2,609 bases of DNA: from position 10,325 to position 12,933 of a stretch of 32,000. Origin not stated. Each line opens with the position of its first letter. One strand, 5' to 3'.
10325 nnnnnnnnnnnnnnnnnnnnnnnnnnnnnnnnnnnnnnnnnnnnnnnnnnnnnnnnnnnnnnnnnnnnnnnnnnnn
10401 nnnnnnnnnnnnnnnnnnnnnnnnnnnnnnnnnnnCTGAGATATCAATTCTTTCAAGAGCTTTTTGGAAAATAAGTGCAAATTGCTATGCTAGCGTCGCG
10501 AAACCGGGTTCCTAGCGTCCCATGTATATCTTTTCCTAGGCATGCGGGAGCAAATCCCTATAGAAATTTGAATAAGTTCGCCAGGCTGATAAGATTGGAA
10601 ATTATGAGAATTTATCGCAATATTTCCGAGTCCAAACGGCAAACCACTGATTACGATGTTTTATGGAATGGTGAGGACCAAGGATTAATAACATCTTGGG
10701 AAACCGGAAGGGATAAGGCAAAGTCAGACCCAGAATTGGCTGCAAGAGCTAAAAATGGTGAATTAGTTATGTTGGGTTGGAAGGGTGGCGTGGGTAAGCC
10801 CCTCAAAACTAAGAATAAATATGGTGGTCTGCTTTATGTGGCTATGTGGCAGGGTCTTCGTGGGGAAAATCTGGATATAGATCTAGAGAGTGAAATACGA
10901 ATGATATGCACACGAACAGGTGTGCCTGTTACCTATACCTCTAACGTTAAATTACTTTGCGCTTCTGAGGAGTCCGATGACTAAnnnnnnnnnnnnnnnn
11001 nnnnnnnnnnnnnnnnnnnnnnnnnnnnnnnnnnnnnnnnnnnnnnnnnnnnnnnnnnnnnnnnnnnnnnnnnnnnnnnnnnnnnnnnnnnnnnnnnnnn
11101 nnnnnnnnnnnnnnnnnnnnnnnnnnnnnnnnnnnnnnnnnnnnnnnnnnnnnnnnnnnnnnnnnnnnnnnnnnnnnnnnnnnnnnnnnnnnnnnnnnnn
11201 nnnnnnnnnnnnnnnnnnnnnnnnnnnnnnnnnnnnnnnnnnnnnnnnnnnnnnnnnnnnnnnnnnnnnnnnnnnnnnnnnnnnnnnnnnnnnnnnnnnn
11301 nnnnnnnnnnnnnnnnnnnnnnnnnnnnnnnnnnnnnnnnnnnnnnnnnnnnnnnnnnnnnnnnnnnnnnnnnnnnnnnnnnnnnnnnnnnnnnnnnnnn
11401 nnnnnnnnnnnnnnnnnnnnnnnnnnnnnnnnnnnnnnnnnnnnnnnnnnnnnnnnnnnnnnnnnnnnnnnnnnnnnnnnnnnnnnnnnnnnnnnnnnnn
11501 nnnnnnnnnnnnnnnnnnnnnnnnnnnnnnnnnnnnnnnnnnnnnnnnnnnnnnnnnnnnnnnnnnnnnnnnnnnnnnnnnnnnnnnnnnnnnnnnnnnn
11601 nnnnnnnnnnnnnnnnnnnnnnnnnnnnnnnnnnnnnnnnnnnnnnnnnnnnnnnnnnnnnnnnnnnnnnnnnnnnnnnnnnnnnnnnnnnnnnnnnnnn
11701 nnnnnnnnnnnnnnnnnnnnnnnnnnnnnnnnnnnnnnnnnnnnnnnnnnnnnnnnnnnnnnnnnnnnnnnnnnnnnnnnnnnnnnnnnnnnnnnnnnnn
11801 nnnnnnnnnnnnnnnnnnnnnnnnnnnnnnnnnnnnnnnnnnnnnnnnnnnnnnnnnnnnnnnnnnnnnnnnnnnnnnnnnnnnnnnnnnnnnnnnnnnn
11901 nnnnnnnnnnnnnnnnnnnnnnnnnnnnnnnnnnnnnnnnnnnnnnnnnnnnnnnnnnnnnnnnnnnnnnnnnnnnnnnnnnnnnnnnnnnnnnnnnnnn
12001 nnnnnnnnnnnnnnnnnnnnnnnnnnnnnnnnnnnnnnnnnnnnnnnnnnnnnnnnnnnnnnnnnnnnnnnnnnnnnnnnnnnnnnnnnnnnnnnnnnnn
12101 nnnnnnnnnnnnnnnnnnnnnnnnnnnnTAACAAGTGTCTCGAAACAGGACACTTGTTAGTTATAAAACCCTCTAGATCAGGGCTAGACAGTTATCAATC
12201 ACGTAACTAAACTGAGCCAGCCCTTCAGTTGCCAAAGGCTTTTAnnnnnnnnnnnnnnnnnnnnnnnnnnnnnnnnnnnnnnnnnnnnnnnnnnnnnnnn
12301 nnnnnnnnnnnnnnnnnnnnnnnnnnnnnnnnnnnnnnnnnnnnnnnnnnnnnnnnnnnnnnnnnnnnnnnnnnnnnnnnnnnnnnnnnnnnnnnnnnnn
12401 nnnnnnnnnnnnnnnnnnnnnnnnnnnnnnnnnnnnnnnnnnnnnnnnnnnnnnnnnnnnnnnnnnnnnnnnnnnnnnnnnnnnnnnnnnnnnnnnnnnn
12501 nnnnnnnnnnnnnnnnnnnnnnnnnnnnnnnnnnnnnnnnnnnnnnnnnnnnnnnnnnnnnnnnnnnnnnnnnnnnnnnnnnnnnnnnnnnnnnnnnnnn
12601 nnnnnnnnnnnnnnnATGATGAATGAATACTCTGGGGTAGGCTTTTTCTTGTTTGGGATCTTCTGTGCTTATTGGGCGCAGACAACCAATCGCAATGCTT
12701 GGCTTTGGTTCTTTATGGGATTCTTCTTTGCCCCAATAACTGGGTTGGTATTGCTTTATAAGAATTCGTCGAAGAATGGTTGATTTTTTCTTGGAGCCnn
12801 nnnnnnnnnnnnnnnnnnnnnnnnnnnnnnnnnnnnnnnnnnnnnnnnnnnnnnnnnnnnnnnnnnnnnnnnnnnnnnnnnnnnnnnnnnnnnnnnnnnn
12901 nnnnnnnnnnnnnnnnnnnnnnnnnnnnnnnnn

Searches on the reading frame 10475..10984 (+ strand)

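Call 5: search_protein_families(library=pfam, proteins=[window:10475-10984:+], max_evalue=1)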
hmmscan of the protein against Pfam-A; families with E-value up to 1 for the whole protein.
window:10475-10984:+ (169 aa): 1 family
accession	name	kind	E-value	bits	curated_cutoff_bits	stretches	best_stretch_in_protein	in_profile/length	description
PF12317.13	IFT46_B_C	-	0.31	11.2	22.2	1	128-157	165-193/211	Intraflagellar transport complex B protein 46 C terminal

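Call 6: search_protein_families(library=padloc, proteins=[window:10475-10984:+], max_evalue=1)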
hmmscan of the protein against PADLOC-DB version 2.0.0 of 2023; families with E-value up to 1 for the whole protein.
window:10475-10984:+ (169 aa): 0 families

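Call 7: search_protein_families(library=ncbifam, proteins=[window:10475-10984:+], max_evalue=1)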
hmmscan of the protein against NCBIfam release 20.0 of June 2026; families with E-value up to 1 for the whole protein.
window:10475-10984:+ (169 aa): 0 families

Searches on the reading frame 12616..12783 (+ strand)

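Call 5: search_protein_families(library=pfam, proteins=[window:12616-12783:+], max_evalue=1)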
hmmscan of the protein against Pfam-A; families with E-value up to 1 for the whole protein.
window:12616-12783:+ (55 aa): 2 families
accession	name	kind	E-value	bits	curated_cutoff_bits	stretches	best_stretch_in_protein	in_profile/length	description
PF12129.13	PHTF1-2_N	-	0.034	14.3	25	1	10-47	79-115/156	Homeodomain containing protein PHTF1/2, N-terminal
PF13567.11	DUF4131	-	0.19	11.8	31.6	1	8-48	10-50/165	Domain of unknown function (DUF4131)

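Call 6: search_protein_families(library=padloc, proteins=[window:12616-12783:+], max_evalue=1)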
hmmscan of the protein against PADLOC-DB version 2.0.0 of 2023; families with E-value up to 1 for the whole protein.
window:12616-12783:+ (55 aa): 0 families

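Call 7: search_protein_families(library=ncbifam, proteins=[window:12616-12783:+], max_evalue=1)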
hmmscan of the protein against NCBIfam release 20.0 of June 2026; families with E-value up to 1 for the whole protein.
window:12616-12783:+ (55 aa): 0 families
